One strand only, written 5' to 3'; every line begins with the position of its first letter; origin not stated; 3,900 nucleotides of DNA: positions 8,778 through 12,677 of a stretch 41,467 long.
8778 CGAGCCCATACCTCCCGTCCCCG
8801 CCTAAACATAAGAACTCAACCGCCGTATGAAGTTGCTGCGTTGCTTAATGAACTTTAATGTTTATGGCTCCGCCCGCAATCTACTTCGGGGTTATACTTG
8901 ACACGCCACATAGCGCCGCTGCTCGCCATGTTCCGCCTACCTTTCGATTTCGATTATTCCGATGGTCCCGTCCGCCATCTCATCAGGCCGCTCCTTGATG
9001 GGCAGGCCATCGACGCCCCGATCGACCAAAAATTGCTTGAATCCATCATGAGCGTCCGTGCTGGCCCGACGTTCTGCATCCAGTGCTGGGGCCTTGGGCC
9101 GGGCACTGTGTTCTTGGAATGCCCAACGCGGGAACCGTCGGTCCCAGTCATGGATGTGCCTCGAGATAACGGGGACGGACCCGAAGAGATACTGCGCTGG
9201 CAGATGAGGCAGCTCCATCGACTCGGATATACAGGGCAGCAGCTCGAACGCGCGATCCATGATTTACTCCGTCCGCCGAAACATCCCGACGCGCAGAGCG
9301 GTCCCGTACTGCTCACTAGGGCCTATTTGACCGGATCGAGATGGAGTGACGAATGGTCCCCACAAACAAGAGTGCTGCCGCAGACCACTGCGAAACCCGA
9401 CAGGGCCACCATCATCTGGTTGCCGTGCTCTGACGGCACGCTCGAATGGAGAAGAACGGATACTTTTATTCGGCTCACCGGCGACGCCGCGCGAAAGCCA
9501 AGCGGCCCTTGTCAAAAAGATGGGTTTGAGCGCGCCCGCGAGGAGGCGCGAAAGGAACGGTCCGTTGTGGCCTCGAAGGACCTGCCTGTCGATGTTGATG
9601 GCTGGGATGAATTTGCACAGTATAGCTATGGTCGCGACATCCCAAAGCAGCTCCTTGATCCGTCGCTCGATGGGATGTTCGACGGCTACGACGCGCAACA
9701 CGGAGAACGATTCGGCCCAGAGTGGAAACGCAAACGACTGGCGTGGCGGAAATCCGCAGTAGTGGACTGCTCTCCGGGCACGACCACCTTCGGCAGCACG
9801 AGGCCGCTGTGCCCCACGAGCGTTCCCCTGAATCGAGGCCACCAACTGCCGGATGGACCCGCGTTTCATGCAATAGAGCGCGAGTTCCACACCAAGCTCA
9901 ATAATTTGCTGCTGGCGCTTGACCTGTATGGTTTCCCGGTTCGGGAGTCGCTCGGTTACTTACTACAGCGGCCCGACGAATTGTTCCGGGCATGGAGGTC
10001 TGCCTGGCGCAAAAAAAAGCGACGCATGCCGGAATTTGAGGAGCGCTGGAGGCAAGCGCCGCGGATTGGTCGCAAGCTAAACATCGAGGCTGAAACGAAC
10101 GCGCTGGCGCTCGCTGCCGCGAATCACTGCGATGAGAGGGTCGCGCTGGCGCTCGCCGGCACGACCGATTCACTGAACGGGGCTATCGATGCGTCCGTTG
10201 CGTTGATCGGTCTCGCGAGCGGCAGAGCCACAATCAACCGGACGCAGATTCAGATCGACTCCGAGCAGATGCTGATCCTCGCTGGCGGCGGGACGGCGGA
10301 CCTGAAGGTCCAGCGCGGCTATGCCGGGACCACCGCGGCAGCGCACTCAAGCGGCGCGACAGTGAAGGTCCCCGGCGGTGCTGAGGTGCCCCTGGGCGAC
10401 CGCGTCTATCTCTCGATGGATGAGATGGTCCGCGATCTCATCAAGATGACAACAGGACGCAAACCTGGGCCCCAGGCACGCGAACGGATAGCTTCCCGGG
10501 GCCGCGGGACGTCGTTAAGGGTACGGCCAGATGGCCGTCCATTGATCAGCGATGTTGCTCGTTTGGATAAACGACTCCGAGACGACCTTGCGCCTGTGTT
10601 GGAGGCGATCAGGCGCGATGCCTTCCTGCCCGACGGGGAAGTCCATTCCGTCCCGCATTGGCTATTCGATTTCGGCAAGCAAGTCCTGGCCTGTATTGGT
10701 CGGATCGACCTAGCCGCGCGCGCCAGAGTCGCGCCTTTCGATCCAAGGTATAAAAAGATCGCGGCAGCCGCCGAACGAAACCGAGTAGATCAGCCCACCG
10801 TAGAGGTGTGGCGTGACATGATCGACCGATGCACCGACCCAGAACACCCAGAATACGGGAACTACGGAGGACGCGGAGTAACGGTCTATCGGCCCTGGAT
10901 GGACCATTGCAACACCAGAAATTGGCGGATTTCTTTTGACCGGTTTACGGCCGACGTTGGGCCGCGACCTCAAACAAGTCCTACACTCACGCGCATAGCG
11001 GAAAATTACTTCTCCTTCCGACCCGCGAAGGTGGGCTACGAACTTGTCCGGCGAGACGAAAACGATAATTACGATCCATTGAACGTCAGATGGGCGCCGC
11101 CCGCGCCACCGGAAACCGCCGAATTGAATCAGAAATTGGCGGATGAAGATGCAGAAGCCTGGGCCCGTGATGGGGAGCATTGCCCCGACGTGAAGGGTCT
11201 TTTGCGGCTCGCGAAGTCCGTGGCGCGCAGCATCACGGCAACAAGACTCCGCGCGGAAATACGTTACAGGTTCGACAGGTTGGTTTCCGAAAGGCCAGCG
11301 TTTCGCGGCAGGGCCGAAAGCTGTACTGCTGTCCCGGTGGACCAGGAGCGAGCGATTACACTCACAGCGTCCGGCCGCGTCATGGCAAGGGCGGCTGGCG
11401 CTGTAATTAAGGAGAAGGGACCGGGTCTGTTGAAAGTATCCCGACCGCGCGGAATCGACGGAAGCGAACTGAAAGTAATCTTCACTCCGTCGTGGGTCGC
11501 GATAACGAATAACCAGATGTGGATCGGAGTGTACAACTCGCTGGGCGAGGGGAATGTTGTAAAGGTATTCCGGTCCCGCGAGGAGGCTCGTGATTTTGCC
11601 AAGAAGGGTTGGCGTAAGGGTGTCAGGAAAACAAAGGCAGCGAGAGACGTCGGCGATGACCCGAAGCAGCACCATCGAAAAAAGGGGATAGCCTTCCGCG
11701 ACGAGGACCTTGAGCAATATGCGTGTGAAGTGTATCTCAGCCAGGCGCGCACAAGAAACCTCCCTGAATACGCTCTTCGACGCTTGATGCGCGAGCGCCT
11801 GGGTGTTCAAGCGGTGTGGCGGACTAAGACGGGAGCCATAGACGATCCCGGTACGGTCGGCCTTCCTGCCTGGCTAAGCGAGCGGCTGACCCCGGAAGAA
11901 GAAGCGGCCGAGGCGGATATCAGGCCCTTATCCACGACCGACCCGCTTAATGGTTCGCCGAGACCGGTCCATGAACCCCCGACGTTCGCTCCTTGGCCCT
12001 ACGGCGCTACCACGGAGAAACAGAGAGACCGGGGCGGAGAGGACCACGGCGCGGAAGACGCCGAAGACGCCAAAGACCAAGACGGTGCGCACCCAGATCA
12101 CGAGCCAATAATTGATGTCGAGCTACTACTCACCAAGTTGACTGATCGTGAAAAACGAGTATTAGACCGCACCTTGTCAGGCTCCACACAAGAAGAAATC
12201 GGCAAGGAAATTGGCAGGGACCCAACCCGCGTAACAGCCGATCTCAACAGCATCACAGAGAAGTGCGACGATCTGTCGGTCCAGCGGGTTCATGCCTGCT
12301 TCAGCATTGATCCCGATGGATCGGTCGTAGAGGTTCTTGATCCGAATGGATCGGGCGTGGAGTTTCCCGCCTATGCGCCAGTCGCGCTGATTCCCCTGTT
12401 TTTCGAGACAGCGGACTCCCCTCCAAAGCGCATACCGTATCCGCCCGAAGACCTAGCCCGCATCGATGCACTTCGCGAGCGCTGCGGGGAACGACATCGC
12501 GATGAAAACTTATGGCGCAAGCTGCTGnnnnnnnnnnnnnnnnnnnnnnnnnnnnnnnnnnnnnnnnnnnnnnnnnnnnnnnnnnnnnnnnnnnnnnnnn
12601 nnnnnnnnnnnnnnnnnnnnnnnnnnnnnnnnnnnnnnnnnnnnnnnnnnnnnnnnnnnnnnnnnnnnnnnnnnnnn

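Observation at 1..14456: Integrase-bounded element with a replication module and a small-terminase-like gene but no virion genes: a possible phage satellite in an Acidobacteria-like host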

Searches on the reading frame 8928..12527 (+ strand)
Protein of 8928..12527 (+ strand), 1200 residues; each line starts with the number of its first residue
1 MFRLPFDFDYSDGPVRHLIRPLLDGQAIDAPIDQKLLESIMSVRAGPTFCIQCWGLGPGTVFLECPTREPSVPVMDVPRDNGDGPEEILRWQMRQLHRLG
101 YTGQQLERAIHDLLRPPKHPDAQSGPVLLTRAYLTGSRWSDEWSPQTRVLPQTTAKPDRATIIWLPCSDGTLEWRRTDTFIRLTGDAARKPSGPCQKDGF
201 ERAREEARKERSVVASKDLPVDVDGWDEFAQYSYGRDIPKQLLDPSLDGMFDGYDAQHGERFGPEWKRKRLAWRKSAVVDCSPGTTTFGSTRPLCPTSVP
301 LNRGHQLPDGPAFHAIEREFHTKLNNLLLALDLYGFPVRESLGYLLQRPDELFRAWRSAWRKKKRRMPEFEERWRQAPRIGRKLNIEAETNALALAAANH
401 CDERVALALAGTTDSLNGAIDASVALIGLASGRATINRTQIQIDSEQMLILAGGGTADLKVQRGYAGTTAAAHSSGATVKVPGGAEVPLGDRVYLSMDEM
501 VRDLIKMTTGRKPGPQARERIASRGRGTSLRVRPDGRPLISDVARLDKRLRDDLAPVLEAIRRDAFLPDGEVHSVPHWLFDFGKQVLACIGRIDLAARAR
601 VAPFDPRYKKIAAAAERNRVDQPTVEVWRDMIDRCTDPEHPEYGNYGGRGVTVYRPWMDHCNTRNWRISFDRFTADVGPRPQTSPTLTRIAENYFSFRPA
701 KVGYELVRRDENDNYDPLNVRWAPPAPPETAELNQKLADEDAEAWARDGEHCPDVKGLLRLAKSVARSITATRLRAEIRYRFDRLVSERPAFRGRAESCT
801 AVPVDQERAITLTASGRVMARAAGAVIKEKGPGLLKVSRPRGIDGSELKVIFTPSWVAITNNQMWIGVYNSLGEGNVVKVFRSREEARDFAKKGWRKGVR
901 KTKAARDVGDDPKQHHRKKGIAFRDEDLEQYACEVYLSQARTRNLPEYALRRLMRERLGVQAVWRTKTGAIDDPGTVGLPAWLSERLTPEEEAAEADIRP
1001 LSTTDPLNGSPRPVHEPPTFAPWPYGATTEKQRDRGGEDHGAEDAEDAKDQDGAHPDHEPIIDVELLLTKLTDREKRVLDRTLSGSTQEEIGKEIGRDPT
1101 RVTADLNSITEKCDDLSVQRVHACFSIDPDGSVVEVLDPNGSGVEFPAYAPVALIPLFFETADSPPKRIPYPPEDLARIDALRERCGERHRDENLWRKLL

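Call 75: search_protein_representatives(protein=window:8928-12527:+)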
Query: 1200 residues. Proteins with E-value up to 0.001 (for the whole library): 6342; up to 1e-10: 77; up to 1e-30: 2. The best 150 are listed.
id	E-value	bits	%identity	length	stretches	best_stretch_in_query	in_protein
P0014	0.0e+00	2794.9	100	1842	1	1-1200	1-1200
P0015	6.1e-32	126.9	49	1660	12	421-479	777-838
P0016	4.8e-20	87.5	47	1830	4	411-479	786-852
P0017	1.1e-19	86.3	42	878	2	407-518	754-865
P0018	3.6e-18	81.3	40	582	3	625-701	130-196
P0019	3.7e-18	81.2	65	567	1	408-485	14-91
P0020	6.8e-18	80.4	43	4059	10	416-481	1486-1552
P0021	1.1e-17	79.7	35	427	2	616-699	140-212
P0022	2.2e-17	78.7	37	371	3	620-724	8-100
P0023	2.6e-17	78.4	41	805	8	370-497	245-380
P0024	4.1e-17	77.8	65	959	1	408-486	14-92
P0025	5.3e-17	77.4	45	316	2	618-699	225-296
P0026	1.0e-15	73.2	41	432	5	415-483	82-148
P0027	1.9e-15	72.3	45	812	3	408-491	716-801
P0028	2.5e-15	71.9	58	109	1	408-485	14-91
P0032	8.2e-15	70.1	54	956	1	404-487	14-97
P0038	2.3e-14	68.6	58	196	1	409-485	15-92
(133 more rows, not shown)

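Call 76: search_protein_families(library=pfam, proteins=[P0016, P0017, P0019, P0024, P0032, P0023, P0018, P0021, P0038], max_evalue=0.001)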
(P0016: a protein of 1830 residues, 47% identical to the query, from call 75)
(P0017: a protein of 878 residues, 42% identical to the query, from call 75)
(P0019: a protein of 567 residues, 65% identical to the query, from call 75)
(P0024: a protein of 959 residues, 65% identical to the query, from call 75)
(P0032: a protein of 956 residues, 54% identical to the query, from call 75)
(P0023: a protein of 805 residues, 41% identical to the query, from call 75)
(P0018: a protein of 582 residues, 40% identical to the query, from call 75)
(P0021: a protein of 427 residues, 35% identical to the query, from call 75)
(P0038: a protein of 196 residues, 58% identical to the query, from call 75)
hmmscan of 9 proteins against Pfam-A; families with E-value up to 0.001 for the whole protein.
P0016 (1830 aa): 0 families

P0017 (878 aa): 0 families

P0019 (567 aa): 0 families

P0024 (959 aa): 0 families

P0032 (956 aa): 0 families

P0023 (805 aa): 0 families

P0018 (582 aa): 1 family
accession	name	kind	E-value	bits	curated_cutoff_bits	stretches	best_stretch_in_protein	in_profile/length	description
PF07768.16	PVL_ORF50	-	0.0003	21.5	27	0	378-412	19-53/116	PVL ORF-50-like family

P0021 (427 aa): 0 families

P0038 (196 aa): 0 families

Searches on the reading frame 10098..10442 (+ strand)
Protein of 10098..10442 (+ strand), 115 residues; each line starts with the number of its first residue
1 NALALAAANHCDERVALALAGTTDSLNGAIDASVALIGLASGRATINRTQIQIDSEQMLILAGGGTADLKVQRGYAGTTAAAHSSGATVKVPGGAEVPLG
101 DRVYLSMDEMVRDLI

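Call 77: search_dna_similar(query=window:10098-10442:+, collection=phages, mode=protein, max_evalue=0.001, max_rows=25)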
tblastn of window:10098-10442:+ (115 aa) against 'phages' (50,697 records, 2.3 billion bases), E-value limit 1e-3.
No match.
